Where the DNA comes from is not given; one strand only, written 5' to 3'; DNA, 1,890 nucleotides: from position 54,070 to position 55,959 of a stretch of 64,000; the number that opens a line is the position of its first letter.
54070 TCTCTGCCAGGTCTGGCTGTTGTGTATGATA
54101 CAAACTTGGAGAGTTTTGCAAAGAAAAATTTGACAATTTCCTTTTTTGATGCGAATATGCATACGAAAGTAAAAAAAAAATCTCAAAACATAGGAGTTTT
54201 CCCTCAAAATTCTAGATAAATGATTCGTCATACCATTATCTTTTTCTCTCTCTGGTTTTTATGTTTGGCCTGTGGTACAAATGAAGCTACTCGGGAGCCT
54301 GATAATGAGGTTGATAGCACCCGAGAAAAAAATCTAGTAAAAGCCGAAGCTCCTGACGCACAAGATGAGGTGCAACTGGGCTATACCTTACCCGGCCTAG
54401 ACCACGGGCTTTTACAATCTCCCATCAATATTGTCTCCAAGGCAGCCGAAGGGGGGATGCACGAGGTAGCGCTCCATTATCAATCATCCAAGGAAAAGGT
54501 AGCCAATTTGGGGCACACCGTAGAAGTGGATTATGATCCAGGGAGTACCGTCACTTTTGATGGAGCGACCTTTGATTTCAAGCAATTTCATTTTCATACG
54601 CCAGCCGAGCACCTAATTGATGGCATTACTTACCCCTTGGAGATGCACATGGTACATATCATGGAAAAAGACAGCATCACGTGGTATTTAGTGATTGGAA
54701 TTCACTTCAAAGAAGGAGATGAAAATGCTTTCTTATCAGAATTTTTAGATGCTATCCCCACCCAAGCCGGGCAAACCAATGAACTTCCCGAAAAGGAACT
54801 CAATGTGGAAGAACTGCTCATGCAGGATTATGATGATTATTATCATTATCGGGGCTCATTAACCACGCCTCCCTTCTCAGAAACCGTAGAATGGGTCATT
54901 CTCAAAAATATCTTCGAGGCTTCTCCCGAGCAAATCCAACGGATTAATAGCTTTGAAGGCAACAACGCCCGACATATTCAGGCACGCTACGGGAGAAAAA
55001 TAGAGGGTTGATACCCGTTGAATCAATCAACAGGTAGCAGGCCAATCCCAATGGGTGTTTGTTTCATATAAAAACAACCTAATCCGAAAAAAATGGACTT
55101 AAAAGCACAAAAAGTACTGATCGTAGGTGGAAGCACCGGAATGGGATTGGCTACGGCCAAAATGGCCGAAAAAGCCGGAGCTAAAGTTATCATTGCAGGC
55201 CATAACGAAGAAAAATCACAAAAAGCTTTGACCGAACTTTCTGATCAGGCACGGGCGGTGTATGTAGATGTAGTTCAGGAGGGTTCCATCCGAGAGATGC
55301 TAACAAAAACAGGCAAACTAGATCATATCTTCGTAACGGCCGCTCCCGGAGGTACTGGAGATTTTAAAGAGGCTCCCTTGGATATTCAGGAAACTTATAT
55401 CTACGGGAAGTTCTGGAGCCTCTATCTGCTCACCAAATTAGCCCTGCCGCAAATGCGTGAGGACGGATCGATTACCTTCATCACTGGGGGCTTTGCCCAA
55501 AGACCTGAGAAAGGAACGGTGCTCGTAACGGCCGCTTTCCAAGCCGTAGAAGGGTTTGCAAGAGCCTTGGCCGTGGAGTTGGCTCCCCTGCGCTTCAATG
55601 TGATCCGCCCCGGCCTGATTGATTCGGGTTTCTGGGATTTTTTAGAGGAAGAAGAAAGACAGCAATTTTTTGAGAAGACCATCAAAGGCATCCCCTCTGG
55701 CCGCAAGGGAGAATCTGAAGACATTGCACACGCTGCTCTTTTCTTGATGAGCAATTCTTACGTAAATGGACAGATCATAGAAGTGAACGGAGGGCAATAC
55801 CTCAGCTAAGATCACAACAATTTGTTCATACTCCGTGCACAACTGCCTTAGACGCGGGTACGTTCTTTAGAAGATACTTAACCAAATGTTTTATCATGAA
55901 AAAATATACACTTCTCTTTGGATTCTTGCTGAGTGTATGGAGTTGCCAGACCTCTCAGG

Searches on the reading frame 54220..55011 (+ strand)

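Call 14: search_protein_families(library=pfam, proteins=[window:54220-55011:+], max_evalue=0.0001)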
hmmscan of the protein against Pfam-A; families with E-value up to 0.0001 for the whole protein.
window:54220-55011:+ (263 aa): 1 family
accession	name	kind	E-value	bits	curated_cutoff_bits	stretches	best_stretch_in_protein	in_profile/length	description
PF00194.26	Carb_anhydrase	-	2.4e-36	126.1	27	1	63-251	15-229/254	Eukaryotic-type carbonic anhydrase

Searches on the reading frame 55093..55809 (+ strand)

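Call 14: search_protein_families(library=pfam, proteins=[window:55093-55809:+], max_evalue=0.0001)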
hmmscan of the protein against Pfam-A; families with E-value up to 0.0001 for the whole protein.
window:55093-55809:+ (238 aa): 4 families
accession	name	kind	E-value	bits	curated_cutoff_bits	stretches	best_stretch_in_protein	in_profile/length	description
PF13561.12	adh_short_C2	-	1.1e-34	120.5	27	1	15-234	6-234/236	Enoyl-(Acyl carrier protein) reductase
PF00106.31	adh_short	-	6.7e-25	88.1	26.6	1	7-187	2-193/195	short chain dehydrogenase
PF23441.1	SDR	-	1.3e-17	64.5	27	1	5-237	7-257/258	SDR-like rossmann domain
PF01370.27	Epimerase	-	3.8e-05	23.6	20.9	1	8-101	1-90/240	NAD dependent epimerase/dehydratase family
